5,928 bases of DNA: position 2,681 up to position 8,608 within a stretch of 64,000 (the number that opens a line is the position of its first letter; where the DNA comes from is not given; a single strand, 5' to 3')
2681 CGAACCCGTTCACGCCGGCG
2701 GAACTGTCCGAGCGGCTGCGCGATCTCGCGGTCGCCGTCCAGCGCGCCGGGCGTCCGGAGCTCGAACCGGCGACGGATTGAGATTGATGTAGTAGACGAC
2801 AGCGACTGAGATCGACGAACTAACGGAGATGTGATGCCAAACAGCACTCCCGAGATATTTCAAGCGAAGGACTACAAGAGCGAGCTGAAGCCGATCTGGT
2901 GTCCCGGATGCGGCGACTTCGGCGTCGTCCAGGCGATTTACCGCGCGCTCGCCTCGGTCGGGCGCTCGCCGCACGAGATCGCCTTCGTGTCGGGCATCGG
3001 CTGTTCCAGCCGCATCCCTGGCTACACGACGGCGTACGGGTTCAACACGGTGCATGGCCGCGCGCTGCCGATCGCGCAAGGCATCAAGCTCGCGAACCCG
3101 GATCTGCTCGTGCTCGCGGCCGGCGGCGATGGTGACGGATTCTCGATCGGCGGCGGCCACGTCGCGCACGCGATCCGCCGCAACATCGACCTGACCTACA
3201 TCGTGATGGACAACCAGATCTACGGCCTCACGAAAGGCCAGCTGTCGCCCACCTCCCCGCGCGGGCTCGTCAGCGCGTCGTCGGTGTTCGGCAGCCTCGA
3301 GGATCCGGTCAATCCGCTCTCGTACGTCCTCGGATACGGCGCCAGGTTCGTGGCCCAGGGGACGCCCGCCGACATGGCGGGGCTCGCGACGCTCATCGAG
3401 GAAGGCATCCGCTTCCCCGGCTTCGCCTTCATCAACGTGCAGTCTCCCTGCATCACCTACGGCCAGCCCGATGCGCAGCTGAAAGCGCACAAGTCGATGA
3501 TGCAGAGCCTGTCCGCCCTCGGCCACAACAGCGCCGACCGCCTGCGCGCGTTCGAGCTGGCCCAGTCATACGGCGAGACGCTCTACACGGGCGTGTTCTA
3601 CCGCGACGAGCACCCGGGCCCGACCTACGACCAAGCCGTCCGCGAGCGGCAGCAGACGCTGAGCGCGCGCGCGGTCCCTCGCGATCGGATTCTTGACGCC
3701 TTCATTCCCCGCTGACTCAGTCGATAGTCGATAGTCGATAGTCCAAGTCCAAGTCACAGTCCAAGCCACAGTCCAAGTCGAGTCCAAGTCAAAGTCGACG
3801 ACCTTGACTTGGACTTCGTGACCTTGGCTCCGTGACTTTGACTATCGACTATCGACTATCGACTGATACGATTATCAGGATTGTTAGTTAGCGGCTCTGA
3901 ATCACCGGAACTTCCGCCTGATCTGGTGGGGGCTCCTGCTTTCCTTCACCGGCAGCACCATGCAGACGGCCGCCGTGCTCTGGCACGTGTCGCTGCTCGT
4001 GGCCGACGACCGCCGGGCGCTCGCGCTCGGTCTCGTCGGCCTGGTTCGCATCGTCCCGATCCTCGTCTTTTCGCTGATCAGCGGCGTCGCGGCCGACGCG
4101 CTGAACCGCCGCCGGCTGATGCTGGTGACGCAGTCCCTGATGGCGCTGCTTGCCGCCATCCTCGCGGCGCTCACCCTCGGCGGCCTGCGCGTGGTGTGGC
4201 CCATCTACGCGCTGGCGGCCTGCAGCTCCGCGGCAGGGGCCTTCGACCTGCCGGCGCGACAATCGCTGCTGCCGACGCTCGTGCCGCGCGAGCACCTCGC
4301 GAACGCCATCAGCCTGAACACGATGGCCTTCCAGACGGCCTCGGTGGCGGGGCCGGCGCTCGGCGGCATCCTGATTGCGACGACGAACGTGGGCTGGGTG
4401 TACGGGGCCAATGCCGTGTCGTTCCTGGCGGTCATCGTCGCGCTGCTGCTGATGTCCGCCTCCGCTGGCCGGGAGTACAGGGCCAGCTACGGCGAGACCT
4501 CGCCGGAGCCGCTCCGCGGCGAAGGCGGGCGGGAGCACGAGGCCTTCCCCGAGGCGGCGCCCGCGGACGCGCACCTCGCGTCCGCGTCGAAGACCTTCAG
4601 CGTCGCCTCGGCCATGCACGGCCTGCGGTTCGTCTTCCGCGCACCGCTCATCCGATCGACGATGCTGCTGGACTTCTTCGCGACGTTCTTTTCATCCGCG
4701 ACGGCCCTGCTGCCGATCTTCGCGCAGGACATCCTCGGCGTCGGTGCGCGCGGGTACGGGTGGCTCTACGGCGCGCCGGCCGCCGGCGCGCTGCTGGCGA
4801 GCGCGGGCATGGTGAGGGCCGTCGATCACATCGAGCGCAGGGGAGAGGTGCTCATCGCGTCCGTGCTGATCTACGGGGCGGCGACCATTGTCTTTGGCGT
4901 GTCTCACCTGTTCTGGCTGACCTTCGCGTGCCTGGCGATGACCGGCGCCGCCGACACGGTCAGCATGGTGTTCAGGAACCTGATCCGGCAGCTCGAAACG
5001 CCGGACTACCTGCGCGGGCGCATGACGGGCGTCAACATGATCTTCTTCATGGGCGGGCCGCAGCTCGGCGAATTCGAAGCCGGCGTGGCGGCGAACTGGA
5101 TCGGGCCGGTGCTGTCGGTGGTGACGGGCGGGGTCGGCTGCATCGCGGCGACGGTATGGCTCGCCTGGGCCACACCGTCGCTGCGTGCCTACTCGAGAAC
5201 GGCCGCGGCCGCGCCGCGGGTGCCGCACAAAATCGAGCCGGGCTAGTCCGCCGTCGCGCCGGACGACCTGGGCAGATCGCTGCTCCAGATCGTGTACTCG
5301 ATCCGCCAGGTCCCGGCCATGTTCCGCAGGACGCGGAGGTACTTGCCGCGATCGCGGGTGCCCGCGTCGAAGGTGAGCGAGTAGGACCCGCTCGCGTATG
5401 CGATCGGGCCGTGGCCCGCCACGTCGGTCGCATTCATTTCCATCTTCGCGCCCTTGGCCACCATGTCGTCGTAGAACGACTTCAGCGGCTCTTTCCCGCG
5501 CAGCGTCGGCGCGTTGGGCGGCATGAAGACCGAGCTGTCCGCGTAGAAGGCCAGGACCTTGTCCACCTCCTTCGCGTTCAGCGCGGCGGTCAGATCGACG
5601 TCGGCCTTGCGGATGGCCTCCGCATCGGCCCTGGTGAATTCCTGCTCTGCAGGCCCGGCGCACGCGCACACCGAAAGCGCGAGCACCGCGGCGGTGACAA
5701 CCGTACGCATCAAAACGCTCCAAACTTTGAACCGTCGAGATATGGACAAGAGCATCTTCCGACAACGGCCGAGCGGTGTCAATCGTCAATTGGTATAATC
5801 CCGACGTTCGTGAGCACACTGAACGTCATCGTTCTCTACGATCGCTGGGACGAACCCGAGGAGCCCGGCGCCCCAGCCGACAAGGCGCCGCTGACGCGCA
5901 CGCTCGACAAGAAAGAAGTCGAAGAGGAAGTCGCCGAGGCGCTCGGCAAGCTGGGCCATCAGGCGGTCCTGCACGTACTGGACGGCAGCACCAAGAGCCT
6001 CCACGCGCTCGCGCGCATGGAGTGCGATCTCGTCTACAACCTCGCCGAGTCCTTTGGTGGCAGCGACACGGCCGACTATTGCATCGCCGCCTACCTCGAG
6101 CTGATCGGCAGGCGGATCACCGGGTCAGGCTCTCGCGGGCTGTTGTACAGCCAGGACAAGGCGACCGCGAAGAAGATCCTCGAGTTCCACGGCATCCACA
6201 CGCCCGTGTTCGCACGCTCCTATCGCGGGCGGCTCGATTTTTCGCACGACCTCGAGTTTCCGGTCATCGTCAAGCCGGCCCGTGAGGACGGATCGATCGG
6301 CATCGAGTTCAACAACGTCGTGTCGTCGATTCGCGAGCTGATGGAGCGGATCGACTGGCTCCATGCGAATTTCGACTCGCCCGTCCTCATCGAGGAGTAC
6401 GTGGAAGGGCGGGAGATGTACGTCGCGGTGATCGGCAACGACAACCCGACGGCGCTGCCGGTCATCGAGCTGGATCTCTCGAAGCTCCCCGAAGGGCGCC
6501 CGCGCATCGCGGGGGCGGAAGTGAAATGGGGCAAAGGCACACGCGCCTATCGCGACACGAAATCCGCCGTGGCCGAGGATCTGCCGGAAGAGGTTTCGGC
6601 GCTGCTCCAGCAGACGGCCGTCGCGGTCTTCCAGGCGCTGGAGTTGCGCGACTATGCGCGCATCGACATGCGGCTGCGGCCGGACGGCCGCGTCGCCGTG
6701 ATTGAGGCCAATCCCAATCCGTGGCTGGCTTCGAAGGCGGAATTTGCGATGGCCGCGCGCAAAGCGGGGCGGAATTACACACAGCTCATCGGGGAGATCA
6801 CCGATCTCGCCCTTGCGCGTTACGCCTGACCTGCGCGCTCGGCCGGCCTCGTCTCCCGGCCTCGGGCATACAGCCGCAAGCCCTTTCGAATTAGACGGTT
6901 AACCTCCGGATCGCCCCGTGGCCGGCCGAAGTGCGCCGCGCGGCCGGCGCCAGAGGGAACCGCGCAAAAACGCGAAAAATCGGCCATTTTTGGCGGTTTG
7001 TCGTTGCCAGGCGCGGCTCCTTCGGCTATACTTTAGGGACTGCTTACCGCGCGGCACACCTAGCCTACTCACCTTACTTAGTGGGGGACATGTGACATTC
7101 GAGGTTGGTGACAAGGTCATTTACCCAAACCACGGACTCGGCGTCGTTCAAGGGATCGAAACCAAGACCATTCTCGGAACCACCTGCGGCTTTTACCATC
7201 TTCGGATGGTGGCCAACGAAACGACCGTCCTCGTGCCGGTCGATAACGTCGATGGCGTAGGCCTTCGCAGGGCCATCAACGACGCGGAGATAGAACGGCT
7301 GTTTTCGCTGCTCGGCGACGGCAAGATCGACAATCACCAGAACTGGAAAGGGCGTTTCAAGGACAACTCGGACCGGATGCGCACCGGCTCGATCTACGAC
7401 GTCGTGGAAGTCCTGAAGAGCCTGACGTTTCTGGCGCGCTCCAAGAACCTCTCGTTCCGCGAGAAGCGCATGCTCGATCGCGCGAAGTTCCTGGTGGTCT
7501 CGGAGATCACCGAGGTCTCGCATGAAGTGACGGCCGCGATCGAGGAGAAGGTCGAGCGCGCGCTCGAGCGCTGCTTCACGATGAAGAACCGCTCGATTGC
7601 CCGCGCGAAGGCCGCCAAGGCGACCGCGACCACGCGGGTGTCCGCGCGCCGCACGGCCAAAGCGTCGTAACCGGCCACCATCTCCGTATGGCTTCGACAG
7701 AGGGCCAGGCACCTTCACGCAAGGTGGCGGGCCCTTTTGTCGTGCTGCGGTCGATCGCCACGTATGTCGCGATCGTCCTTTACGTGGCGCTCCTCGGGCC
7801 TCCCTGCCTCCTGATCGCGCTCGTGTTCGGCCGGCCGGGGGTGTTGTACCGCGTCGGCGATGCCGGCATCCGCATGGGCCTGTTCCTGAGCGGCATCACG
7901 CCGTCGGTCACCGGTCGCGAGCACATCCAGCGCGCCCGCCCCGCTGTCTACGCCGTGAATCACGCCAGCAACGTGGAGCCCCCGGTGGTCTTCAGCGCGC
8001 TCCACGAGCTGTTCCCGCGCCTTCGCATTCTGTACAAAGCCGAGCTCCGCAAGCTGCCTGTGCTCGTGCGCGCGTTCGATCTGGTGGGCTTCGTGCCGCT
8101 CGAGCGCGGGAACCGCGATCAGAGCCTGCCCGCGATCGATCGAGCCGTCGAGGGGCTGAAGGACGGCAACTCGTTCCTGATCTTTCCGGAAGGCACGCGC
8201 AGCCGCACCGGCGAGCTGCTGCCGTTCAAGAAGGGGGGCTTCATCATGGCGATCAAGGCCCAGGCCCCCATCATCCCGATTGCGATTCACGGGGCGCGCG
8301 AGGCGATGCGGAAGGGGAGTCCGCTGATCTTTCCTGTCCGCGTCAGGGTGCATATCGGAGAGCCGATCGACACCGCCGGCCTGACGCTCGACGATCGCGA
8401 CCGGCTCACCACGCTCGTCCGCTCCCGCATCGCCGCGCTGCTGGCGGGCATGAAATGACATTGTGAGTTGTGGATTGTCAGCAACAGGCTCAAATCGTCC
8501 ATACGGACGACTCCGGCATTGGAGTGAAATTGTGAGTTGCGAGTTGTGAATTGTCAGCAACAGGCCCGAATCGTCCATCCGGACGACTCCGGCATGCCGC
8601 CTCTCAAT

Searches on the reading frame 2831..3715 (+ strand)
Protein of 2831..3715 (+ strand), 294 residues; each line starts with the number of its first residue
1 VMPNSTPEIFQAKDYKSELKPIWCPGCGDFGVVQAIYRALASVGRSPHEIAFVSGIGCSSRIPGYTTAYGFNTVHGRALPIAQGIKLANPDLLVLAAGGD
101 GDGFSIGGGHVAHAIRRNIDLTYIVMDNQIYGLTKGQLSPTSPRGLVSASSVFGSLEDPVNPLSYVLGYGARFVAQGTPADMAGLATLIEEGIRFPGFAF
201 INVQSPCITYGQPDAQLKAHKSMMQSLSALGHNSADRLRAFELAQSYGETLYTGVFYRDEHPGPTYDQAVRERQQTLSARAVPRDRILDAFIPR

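Call 48: find_encoding_contigs(protein=window:2831-3715:+, flank=6000, max_places=10)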
Protein window:2831-3715:+ (294 aa): no gene with exactly this product is on record in the collection.

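Call 61: search_protein_families(library=pfam, proteins=[window:2831-3715:+], max_evalue=0.00001)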
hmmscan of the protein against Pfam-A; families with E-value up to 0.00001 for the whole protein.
window:2831-3715:+ (294 aa): 1 family
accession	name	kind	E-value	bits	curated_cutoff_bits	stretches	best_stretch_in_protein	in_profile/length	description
PF02775.26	TPP_enzyme_C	-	7.4e-28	97.7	21.9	1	56-203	2-151/151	Thiamine pyrophosphate enzyme, C-terminal TPP binding domain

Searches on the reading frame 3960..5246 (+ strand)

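Call 61: search_protein_families(library=pfam, proteins=[window:3960-5246:+], max_evalue=0.00001)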
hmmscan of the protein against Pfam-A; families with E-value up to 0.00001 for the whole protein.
window:3960-5246:+ (428 aa): 2 families
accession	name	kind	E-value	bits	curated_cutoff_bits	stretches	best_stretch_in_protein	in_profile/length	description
PF05977.19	MFS_3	-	1.2e-40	139.9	27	2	2-166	29-190/524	Transmembrane secretion effector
PF07690.21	MFS_1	-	6.3e-29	101.4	33.4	2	22-262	33-235/347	Major Facilitator Superfamily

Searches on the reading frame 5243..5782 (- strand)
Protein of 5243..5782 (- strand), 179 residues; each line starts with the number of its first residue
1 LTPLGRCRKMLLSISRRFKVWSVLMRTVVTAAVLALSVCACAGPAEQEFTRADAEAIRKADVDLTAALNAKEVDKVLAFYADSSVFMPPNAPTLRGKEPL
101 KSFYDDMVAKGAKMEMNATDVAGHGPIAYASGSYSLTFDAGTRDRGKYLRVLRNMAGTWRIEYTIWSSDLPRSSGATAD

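Call 61: search_protein_families(library=pfam, proteins=[window:5243-5782:-], max_evalue=0.00001)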
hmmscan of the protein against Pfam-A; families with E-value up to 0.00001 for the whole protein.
window:5243-5782:- (179 aa): 2 families
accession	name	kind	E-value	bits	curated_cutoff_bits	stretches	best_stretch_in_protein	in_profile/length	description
PF14534.12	DUF4440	-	2.2e-09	38.2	25.2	1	57-161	1-107/107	Domain of unknown function (DUF4440)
PF12680.13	SnoaL_2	-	1.1e-07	32.8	27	1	65-150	5-85/102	SnoaL-like domain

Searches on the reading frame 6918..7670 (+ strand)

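Call 61: search_protein_families(library=pfam, proteins=[window:6918-7670:+], max_evalue=0.00001)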
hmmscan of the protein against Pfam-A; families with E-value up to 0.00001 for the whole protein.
window:6918-7670:+ (250 aa): 2 families
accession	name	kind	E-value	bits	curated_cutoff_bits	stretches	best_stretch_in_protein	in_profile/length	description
PF21095.3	CarD_C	-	2.7e-22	79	23.1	1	128-212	2-86/87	CarD, C-terminal domain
PF02559.22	CarD_TRCF_RID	-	2.8e-14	53.4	23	1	61-118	1-55/57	CarD-like/TRCF RID domain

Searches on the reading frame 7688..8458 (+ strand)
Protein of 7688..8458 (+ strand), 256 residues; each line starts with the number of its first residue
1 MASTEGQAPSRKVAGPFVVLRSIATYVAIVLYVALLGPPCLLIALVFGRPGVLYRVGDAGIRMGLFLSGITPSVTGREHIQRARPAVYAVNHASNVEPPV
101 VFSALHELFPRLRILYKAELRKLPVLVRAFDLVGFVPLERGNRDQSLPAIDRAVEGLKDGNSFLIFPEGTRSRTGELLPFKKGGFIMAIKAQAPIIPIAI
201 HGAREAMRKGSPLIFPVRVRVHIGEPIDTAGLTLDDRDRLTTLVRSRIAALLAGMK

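Call 61: search_protein_families(library=pfam, proteins=[window:7688-8458:+], max_evalue=0.00001)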
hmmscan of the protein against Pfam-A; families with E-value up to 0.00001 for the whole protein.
window:7688-8458:+ (256 aa): 1 family
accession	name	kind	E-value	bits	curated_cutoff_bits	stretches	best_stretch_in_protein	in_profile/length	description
PF01553.26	Acyltransferase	-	4.7e-31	107.8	23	1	73-200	3-131/132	Acyltransferase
